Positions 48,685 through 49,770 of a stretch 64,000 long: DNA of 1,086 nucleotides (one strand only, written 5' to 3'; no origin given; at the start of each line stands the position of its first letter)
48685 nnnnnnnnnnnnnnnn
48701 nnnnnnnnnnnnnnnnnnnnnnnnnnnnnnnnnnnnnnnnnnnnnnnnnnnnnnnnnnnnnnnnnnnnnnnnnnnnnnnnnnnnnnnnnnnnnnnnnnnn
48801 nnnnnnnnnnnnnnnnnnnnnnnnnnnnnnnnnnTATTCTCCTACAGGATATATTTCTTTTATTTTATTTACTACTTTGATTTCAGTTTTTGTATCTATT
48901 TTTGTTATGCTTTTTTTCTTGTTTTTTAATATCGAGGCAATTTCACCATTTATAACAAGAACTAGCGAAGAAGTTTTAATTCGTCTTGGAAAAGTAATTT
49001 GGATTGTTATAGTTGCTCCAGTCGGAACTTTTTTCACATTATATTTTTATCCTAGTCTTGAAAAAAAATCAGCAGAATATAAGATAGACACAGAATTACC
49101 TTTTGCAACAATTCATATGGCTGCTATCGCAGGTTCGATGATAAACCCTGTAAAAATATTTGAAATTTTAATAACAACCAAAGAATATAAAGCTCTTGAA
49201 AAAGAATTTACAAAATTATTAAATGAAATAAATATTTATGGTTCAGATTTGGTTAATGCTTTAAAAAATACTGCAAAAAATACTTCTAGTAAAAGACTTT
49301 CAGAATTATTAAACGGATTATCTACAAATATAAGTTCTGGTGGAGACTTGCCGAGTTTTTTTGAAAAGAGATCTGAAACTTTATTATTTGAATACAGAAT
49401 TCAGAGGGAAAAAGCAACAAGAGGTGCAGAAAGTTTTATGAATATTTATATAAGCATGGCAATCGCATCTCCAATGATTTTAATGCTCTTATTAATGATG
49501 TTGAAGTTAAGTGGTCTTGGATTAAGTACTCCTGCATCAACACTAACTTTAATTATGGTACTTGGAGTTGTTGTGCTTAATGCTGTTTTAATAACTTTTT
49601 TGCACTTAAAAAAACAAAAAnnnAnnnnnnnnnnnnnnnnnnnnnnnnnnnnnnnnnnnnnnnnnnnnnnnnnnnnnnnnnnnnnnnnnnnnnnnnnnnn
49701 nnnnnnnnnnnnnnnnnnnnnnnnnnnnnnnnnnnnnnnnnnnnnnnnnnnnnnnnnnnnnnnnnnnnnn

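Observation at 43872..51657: Archaeal type IV pilus locus with four pilin-like genes, one FlaI/PilB-type ATPase and a membrane platform split into two genes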

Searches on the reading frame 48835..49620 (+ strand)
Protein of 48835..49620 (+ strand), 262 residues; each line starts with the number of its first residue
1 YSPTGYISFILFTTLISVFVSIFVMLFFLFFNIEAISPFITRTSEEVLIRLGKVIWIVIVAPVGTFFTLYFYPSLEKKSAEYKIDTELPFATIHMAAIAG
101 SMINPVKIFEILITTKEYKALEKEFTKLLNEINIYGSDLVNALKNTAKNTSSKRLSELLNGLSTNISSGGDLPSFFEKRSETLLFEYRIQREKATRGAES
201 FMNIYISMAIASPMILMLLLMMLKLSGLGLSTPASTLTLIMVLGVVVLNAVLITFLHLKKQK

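Call 74: search_dna_similar(query=window:48835-49620:+, collection=plasmids, mode=protein, max_evalue=0.001, max_rows=25)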
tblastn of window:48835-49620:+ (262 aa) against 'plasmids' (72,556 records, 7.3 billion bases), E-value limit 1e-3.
Records with a match: 2; places in all: 2; records where one place covers at least 80% of the query: 0.
Best place of each record, by identity: <60% 2.
By first word of the organism name: Salinibaculum 1; Pseudarthrobacter 1.
By predicted mobility (MOB-suite, as given by PLSDB): non-mobilizable 2.
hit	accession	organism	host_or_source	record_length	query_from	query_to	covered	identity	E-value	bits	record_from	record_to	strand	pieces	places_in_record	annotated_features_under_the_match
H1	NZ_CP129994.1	Salinibaculum sp. KK48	cell culture,sediment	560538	35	209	67%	26.7%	6e-11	69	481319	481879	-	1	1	type II secretion system F family protein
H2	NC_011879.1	Pseudarthrobacter chlorophenolicus A6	-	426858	123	210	34%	30.7%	5e-5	52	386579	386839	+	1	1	type II secretion system F family protein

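Call 75: get_annotated_region(hit=H1, flank=7000)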
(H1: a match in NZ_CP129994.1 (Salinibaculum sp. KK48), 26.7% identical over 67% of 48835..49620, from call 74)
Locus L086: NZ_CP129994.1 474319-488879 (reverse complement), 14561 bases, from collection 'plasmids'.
description: Salinibaculum sp. KK48 plasmid unnamed2, complete sequence
organism: Salinibaculum sp. KK48 (NCBI taxid 3058903)
taxonomy: Archaea; Euryarchaeota; Halobacteria; Halobacteriales; Haloarculaceae; Salinibaculum; Salinibaculum sp. KK48
host: -; source: cell culture,sediment; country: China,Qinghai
typing (MOB-suite, as given by PLSDB): non-mobilizable
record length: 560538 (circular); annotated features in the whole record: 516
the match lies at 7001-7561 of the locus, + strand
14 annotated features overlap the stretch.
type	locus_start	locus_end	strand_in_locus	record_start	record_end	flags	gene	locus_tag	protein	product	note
CDS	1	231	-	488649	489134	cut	-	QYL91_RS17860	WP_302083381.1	type IV pilin N-terminal domain-containing protein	-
CDS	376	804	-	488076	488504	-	-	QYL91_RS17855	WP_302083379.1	type IV pilin N-terminal domain-containing protein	-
CDS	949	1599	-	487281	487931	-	-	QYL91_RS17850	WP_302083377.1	DNA-binding protein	-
CDS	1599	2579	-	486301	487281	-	-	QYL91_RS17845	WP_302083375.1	replication factor A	-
CDS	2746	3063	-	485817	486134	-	-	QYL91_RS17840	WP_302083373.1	FUN14 domain-containing protein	-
CDS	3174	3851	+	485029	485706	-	-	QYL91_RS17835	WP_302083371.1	hypothetical protein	-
CDS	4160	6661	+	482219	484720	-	-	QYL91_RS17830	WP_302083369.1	ATPase, T2SS/T4P/T4SS family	-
CDS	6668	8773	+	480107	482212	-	-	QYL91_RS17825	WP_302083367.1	type II secretion system F family protein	-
CDS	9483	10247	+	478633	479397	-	-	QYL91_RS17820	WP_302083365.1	hypothetical protein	-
CDS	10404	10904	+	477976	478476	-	-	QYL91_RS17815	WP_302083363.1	hypothetical protein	-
CDS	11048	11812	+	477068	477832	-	-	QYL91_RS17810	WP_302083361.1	hypothetical protein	-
CDS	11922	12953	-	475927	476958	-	radA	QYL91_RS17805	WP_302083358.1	DNA repair and recombination protein RadA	-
CDS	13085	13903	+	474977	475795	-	-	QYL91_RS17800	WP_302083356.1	hypothetical protein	-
CDS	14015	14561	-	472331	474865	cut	-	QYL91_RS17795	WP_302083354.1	DNA topoisomerase VI subunit B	-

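Call 78: get_annotated_region(hit=H2, flank=5000)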
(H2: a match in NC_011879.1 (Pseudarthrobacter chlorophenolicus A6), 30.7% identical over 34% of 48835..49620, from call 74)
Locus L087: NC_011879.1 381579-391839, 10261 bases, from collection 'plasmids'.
description: Pseudarthrobacter chlorophenolicus A6 plasmid pACHL01, complete sequence
organism: Pseudarthrobacter chlorophenolicus A6 (NCBI taxid 452863)
taxonomy: Bacteria; Actinomycetota; Actinomycetes; Micrococcales; Micrococcaceae; Pseudarthrobacter; Pseudarthrobacter chlorophenolicus; Pseudarthrobacter chlorophenolicus A6
host: -; source: -; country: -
typing (MOB-suite, as given by PLSDB): non-mobilizable
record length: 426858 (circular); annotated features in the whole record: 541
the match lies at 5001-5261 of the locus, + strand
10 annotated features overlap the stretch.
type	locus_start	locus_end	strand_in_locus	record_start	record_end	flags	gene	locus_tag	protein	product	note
CDS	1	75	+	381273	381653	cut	-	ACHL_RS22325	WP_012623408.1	TadE/TadG family type IV pilus assembly protein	-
CDS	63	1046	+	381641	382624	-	-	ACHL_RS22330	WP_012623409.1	pilus assembly protein TadG-related protein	-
CDS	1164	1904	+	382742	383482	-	-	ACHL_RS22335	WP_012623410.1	RcpC/CpaB family pilus assembly protein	-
CDS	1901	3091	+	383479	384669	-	-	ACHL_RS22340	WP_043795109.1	AAA family ATPase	-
CDS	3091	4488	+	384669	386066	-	-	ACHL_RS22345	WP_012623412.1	CpaF family protein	-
CDS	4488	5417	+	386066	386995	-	-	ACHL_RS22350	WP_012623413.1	type II secretion system F family protein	-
CDS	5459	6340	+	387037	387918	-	-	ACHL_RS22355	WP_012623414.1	type II secretion system F family protein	-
CDS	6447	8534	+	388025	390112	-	-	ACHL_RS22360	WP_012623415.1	hypothetical protein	-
CDS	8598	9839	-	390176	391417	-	-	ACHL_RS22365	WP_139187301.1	hypothetical protein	-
CDS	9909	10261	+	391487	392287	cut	-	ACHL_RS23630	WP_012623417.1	DUF2958 domain-containing protein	-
